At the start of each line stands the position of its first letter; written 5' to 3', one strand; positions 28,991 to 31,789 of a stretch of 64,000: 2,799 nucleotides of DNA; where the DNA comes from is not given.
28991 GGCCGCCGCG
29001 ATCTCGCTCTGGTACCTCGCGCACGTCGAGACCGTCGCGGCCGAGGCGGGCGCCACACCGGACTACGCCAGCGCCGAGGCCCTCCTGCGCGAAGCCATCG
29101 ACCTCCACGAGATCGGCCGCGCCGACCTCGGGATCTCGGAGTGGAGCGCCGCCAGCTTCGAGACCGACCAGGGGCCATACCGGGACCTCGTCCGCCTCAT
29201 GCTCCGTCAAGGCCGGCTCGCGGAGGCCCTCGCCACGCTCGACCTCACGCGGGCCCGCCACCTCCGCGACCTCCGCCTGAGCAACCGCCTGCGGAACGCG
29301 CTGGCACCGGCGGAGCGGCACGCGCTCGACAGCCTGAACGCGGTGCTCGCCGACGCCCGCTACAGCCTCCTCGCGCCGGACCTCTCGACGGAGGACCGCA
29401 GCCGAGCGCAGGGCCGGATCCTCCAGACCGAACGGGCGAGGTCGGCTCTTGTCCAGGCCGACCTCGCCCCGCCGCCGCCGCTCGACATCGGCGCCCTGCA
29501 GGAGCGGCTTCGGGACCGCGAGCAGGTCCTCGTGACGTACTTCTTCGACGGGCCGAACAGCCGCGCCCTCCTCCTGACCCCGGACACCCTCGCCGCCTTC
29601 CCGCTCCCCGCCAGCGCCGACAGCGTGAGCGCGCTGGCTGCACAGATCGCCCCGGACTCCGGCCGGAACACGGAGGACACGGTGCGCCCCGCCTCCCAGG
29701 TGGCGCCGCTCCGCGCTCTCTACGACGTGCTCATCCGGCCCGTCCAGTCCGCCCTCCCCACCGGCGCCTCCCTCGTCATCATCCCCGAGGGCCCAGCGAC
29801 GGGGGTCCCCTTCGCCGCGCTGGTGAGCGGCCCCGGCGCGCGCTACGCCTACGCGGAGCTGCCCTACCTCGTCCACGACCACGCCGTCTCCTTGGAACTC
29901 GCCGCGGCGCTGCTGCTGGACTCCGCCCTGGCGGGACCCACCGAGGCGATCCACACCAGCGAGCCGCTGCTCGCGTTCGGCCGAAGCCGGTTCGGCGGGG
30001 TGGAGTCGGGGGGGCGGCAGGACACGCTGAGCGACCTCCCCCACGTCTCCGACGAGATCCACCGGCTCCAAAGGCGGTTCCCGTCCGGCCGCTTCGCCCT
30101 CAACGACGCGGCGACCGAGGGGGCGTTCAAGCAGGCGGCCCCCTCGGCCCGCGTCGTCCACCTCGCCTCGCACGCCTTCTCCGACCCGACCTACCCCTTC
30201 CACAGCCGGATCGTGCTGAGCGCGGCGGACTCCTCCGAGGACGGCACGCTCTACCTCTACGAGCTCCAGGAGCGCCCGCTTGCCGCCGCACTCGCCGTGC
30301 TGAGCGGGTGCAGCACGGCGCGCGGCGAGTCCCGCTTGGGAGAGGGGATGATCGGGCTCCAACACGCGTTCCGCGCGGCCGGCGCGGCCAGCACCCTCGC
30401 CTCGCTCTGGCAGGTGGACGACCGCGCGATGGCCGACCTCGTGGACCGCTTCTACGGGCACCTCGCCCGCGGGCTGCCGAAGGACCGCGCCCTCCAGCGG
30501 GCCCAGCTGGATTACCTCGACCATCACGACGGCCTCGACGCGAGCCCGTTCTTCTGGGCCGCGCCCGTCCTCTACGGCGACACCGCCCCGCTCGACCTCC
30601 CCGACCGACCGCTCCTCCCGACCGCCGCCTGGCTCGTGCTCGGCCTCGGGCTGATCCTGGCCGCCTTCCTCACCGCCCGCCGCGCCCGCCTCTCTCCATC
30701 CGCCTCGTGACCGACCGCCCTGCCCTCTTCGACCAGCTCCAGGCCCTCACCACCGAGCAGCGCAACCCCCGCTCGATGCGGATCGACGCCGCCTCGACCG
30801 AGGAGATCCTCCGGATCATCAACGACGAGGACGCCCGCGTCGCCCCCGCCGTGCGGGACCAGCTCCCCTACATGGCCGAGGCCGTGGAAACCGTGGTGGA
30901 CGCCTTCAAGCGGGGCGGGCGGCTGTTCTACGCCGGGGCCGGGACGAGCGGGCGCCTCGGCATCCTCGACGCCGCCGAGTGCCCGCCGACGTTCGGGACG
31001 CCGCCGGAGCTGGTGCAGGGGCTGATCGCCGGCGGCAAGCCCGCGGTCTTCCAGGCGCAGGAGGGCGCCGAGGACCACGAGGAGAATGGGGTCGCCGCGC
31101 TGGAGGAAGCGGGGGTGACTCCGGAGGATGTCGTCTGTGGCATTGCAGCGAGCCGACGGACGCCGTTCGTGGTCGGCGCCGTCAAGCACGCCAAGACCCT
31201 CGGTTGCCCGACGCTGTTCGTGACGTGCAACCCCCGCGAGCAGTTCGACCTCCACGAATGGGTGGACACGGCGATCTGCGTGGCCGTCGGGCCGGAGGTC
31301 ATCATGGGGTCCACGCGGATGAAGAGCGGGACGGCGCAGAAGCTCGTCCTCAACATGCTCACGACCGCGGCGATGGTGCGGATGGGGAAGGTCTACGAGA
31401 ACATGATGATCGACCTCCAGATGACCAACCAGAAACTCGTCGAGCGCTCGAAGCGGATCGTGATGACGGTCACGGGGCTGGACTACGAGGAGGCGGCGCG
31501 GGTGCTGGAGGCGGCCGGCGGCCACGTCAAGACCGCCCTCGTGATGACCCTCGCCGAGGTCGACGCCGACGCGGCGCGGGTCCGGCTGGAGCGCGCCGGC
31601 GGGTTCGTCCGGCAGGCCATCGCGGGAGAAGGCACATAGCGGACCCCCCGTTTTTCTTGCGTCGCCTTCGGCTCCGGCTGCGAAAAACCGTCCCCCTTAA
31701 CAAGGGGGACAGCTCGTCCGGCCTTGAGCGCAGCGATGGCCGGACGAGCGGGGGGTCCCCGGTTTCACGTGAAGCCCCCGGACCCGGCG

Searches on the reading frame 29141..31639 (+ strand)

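Call 77: search_protein_families(library=pfam, proteins=[window:29141-31639:+], max_evalue=0.00001)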
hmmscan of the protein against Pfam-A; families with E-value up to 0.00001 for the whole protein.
window:29141-31639:+ (832 aa): 3 families
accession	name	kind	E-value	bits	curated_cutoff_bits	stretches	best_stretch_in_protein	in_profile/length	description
PF22645.1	GKRP_SIS_N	-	6.2e-18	65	27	1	578-683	2-111/113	Glucokinase regulatory protein N-terminal SIS domain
PF22198.1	GKRP_SIS_2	-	5.4e-06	26.7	27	1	579-638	8-67/191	Glucokinase regulatory protein, second SIS domain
PF20741.3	GKRP-like_C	-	9e-06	26.6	27.7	0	753-789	1-37/100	C-terminal lid domain of glucokinase regulatory protein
